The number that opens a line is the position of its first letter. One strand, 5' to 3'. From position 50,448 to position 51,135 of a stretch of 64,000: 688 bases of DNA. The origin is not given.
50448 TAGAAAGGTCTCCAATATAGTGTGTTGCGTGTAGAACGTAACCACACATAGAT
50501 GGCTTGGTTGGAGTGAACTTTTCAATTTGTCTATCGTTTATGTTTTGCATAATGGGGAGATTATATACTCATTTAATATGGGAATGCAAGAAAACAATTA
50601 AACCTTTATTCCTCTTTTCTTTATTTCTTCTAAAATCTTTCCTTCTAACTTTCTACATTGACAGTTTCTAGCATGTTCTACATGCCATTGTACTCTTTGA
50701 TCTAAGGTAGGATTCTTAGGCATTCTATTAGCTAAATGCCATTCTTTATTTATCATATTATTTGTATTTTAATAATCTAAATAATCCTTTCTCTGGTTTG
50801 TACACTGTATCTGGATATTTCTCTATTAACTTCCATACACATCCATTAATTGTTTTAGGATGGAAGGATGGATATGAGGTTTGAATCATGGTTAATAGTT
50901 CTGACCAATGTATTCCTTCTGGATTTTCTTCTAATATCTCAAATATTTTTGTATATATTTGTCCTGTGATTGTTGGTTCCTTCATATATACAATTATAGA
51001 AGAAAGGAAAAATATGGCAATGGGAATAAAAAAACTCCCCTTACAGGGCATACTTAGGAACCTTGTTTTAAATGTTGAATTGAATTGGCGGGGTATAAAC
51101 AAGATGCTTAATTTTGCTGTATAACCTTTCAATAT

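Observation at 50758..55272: Defence cluster: winged-helix protein / C5-methyltransferase / putative REase / OLD-family nuclease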

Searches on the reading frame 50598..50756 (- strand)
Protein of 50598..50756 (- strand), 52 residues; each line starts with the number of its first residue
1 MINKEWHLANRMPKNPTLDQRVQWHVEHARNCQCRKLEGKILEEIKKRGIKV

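Call 4: search_protein_families(library=pfam, proteins=[window:50598-50756:-], max_evalue=0.01)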
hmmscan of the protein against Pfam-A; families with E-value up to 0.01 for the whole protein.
window:50598-50756:- (52 aa): 0 families

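Call 5: search_protein_families(library=padloc, proteins=[window:50598-50756:-], max_evalue=0.01)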
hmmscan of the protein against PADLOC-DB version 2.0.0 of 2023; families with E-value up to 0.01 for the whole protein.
window:50598-50756:- (52 aa): 0 families

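Call 6: search_protein_families(library=ncbifam, proteins=[window:50598-50756:-], max_evalue=0.01)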
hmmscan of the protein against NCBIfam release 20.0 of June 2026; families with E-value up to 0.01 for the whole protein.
window:50598-50756:- (52 aa): 0 families

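Call 61: search_protein_families(library=phrogs, proteins=[window:50598-50756:-], max_evalue=0.01)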
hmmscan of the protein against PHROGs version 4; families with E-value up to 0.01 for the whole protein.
window:50598-50756:- (52 aa): 0 families

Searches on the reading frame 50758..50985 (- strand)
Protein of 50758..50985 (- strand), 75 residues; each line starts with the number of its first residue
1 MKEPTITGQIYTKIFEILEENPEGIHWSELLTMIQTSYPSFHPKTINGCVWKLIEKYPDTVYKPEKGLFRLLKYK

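Call 4: search_protein_families(library=pfam, proteins=[window:50758-50985:-], max_evalue=0.01)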
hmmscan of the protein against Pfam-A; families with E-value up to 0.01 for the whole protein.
window:50758-50985:- (75 aa): 0 families

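Call 5: search_protein_families(library=padloc, proteins=[window:50758-50985:-], max_evalue=0.01)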
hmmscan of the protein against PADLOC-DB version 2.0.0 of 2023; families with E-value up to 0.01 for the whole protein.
window:50758-50985:- (75 aa): 0 families

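Call 6: search_protein_families(library=ncbifam, proteins=[window:50758-50985:-], max_evalue=0.01)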
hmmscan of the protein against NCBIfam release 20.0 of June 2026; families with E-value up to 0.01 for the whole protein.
window:50758-50985:- (75 aa): 0 families

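Call 61: search_protein_families(library=phrogs, proteins=[window:50758-50985:-], max_evalue=0.01)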
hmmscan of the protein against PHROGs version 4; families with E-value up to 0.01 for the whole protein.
window:50758-50985:- (75 aa): 0 families

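Call 70: search_protein_representatives(protein=window:50758-50985:-)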
Query: 75 residues. Proteins with E-value up to 0.001 (for the whole library): 252; up to 1e-10: 59; up to 1e-30: 0. The best 150 are listed.
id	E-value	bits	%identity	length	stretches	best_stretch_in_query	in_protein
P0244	3.1e-29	116.2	68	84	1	1-75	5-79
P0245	2.8e-28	113.1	64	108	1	3-75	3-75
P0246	1.8e-27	110.6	64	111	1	1-75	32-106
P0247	2.0e-25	104.0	66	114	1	5-72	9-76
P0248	2.5e-25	103.7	58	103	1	2-75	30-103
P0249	3.2e-24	100.2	58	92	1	2-70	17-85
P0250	7.2e-24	99.1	61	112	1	5-75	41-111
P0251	9.7e-23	95.5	59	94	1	4-74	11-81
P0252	8.6e-22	92.5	54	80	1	3-72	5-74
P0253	2.2e-21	91.2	53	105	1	4-71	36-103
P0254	7.5e-21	89.5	56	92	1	5-75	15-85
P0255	9.1e-21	89.2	56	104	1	6-75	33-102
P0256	7.1e-20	86.4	55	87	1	3-67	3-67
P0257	1.3e-17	79.2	46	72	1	3-71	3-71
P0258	2.2e-17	78.5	64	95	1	18-73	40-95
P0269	6.5e-15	70.6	37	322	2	8-70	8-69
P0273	2.6e-14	68.7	49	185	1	2-75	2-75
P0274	6.2e-14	67.5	34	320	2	9-70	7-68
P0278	6.4e-14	67.4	48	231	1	3-68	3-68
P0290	4.7e-12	61.5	43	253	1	2-75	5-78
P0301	6.8e-11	57.8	31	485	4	8-48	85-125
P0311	4.8e-10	55.1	41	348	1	6-74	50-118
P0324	6.4e-09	51.6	47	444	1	3-75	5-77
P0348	6.7e-08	48.3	37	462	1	5-75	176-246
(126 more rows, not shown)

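Call 71: search_protein_families(library=pfam, proteins=[P0269, P0274, P0290, P0311, P0324, P0348, P0301, P0278, P0273, P0244], max_evalue=0.01)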
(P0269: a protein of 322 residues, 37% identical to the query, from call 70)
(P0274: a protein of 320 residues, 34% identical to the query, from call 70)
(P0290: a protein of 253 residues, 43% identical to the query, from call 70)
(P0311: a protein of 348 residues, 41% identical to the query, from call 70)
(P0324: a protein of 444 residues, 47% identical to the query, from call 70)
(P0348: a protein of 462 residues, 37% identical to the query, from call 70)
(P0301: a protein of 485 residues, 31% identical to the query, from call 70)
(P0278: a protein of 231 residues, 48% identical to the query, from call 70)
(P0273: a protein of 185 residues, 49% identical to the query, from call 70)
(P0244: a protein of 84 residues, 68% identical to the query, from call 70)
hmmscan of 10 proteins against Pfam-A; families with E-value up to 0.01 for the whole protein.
P0269 (322 aa): 2 families
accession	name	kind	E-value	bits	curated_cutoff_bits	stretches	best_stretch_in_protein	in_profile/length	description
PF23159.1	WH_Rok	-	8.9e-07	29.4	27.6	0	11-68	2-58/58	Repressor Rok winged helix domain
PF13643.11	DUF4145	-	0.00047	20.6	23.1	1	194-303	2-83/88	Domain of unknown function (DUF4145)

P0274 (320 aa): 1 family
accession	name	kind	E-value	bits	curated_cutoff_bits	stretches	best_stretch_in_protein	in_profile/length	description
PF24706.1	DUF7669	-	0.0053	17.4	23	0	11-46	8-43/75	Domain of unknown function (DUF7669)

P0290 (253 aa): 0 families

P0311 (348 aa): 0 families

P0324 (444 aa): 1 family
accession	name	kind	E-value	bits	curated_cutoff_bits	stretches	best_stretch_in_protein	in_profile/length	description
PF14281.12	PDDEXK_4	-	1.2e-12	48.6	22.3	1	82-226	3-177/183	PD-(D/E)XK nuclease superfamily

P0348 (462 aa): 8 families
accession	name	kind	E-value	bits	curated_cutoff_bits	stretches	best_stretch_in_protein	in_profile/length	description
PF07719.23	TPR_2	-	1.2e-15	56.7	27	2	88-117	5-34/34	Tetratricopeptide repeat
PF00515.34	TPR_1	-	1.7e-15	56.5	27.8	2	90-117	7-34/34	Tetratricopeptide repeat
PF13414.12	TPR_11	-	1e-10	41.6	26.8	1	91-132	1-42/42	TPR repeat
PF13432.12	TPR_16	-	1.2e-09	38.9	32.7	2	89-137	2-50/65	Tetratricopeptide repeat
PF13181.12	TPR_8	-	3.1e-09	36.7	25.7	1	87-117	4-34/34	Tetratricopeptide repeat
PF13431.12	TPR_17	-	3.3e-07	30.5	24.4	1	108-139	3-34/34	Tetratricopeptide repeat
PF13424.12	TPR_12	-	2.2e-05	25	30.1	0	87-153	6-73/77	Tetratricopeptide repeat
PF14559.12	TPR_19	-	0.0011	19.7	25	1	95-139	2-46/68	Tetratricopeptide repeat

P0301 (485 aa): 1 family
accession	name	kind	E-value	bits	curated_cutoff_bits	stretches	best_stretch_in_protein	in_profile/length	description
PF23159.1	WH_Rok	-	3e-05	24.5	27.6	0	243-299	3-58/58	Repressor Rok winged helix domain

P0278 (231 aa): 1 family
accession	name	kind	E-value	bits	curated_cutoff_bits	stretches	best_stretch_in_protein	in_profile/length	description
PF19003.5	DUF5732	-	0.0077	17.1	27.8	1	166-222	21-75/84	Family of unknown function (DUF5732)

P0273 (185 aa): 0 families

P0244 (84 aa): 0 families
